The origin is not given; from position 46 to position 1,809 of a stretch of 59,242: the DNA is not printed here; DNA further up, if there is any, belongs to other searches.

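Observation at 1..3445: RiPP-like cassette at the contig edge: KxxxW precursor + radical SAM/SPASM maturase + PEP-synthase-like phosphotransferase, bounded by tRNA-His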

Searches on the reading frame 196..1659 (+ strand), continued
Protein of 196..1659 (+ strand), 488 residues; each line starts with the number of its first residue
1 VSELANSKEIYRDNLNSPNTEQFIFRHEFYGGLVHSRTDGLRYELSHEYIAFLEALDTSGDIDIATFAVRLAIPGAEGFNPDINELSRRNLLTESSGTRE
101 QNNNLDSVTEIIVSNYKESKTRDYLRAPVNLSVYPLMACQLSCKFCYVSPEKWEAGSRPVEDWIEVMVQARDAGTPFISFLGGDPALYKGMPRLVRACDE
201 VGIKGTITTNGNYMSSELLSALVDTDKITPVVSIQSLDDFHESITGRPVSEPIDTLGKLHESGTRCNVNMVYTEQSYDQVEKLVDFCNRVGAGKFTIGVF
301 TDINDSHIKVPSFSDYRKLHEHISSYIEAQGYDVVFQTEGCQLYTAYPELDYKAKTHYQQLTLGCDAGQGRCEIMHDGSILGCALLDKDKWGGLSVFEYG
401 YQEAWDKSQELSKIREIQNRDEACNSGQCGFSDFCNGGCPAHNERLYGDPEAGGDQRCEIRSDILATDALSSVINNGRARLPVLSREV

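Call 28: find_encoding_contigs(protein=P0006, flank=8000, max_places=2)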
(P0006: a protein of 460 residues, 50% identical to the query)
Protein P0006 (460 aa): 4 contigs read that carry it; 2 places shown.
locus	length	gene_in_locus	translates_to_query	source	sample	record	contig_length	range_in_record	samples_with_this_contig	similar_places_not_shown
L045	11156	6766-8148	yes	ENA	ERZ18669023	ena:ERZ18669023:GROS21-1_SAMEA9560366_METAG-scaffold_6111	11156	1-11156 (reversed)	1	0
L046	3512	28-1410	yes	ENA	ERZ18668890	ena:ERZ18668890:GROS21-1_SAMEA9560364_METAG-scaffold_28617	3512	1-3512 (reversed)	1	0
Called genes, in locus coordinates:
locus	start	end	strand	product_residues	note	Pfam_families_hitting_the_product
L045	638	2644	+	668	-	PF02897:Peptidase_S9_N, PF00326:Peptidase_S9, PF00756:Esterase (weak)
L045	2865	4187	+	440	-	PF00152:tRNA-synt_2 (faint), PF13393:tRNA-synt_His, PF00587:tRNA-synt_2b, PF03129:HGTP_anticodon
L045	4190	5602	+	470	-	PF00587:tRNA-synt_2b, PF03129:HGTP_anticodon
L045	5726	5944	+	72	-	-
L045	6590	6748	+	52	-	-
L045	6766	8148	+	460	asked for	PF04055:Radical_SAM, PF13186:SPASM (weak)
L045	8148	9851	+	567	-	PF01326:PPDK_N, PF00391:PEP-utilizers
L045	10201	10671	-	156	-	PF01862:PvlArgDC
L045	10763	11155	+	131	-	?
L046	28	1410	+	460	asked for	PF04055:Radical_SAM, PF13186:SPASM (weak)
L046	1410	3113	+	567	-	PF01326:PPDK_N, PF00391:PEP-utilizers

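Call 29: find_encoding_contigs(protein=P0009, flank=8000, max_places=2)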
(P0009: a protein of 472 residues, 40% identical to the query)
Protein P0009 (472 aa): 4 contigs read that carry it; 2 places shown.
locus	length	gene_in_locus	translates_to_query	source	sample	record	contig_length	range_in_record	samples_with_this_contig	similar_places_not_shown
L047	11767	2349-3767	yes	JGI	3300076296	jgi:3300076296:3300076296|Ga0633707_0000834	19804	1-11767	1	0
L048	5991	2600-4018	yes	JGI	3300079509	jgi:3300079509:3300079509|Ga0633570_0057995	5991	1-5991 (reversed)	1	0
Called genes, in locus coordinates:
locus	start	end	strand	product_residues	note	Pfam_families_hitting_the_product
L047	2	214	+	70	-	?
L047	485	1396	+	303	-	PF20554:DUF6766, PF07366:SnoaL, PF12680:SnoaL_2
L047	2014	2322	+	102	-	-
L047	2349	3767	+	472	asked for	PF04055:Radical_SAM, PF13186:SPASM (weak)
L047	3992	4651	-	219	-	PF03803:Scramblase, PF04525:LOR (weak)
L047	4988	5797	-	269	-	PF02899:Phage_int_SAM_1 (weak), PF00589:Phage_integrase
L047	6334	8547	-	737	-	-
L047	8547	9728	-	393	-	PF19993:DO-GTPase2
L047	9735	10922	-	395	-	-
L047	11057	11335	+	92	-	-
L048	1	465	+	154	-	?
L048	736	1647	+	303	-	PF20554:DUF6766, PF07366:SnoaL, PF12680:SnoaL_2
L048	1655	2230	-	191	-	-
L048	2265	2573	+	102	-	-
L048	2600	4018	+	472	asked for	PF04055:Radical_SAM, PF13186:SPASM (weak)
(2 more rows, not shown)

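Call 51: search_protein_families(library=pfam, proteins=[L007:4245-4805:+, L007:9076-9807:+, L011:5243-5725:+, L011:9207-11180:+, L012:5104-5505:+, L012:8871-9884:+, L026:4359-4982:+, L026:8025-9107:+, L008:3487-4254:+, L021:3801-4667:+], max_evalue=0.001)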
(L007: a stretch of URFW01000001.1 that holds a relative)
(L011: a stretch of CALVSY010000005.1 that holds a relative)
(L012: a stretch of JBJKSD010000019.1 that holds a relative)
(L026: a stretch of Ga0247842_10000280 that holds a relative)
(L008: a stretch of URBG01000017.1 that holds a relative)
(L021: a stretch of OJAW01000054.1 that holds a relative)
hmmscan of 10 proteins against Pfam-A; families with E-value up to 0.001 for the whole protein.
L007:4245-4805:+ (187 aa): 1 family
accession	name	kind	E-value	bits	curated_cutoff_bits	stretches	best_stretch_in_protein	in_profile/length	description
PF01725.21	Ham1p_like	-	2.5e-36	125.8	22.5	1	7-168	1-170/186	Ham1 family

L007:9076-9807:+ (244 aa): 1 family
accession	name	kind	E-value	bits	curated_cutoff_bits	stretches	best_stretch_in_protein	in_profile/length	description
PF03575.23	Peptidase_S51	-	6.2e-15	55.9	23.9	1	55-216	43-204/206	Peptidase family S51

L011:5243-5725:+ (161 aa): 1 family
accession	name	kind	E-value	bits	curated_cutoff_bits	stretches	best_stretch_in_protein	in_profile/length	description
PF02498.22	Bro-N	-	1.4e-10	42.1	25.6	1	17-112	1-91/96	BRO family, N-terminal domain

L011:9207-11180:+ (658 aa): 10 families
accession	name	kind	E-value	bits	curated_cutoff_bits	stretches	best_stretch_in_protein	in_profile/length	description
PF01653.23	DNA_ligase_aden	-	3.2e-95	318.9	27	1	68-311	3-253/253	NAD-dependent DNA ligase adenylation domain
PF03120.22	DNA_ligase_OB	-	6.2e-32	109.8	32.9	1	315-391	2-78/79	NAD-dependent DNA ligase OB-fold domain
PF12826.13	HHH_2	-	1.5e-26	92.8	27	1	503-565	2-64/64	Helix-hairpin-helix motif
PF00533.33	BRCT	-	5.1e-15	55.9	21.3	1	584-656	4-77/78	BRCA1 C Terminus (BRCT) domain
PF14520.12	HHH_5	-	3.7e-13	50.2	27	1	507-552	5-51/57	Helix-hairpin-helix domain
PF12738.14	PTCB-BRCT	-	5.8e-09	36.3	22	1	593-647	5-58/63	twin BRCT domain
PF22745.1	Nlig-Ia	-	1.7e-06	29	27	1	3-50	2-49/92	DNA ligase-like, N-terminal NAD+-binding domain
PF03119.21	DNA_ligase_ZBD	-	2.6e-06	27.6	25.8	1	400-424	1-27/27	NAD-dependent DNA ligase C4 zinc finger domain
PF00633.29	HHH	-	3.4e-05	23.9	24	0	527-555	2-30/30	Helix-hairpin-helix motif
PF16589.12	BRCT_2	-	0.00097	19.8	27.3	0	586-649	3-66/86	BRCT domain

L012:5104-5505:+ (134 aa): 0 families

L012:8871-9884:+ (338 aa): 0 families

L026:4359-4982:+ (208 aa): 0 families

L026:8025-9107:+ (361 aa): 2 families
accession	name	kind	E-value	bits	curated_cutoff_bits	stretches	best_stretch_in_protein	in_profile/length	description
PF00675.25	Peptidase_M16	-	3.9e-08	33.8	22.3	1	20-117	17-121/149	Insulinase (Peptidase family M16)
PF05193.26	Peptidase_M16_C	-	2.8e-06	27.8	23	1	203-302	76-179/181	Peptidase M16 inactive domain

L008:3487-4254:+ (256 aa): 2 families
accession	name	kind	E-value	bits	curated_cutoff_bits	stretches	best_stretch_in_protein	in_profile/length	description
PF08282.18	Hydrolase_3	-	5.2e-23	82.5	20.9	2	18-111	2-95/255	haloacid dehalogenase-like hydrolase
PF05116.19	S6PP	-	1.1e-10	42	20.3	1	14-94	2-84/247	Sucrose-6F-phosphate phosphohydrolase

L021:3801-4667:+ (289 aa): 6 families
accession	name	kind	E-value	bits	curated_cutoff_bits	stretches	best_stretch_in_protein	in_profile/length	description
PF01926.29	MMR_HSR1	-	8.3e-19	68.2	21.9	1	132-213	2-84/113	50S ribosome-binding GTPase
PF02421.24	FeoB_N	-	1.4e-11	44.5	27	1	131-193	2-66/156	Ferrous iron transport protein B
PF03193.22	RsgA_GTPase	-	1.6e-11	44.8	30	1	60-184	54-168/174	RsgA GTPase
PF00350.29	Dynamin_N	-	2.7e-05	24.7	27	0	133-171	2-39/168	Dynamin family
PF00025.27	Arf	-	0.00068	19.6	22.3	0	127-175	12-58/174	ADP-ribosylation factor family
PF02492.25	cobW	-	0.00071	19.6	20.7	0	25-79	108-163/180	CobW/HypB/UreG, nucleotide-binding domain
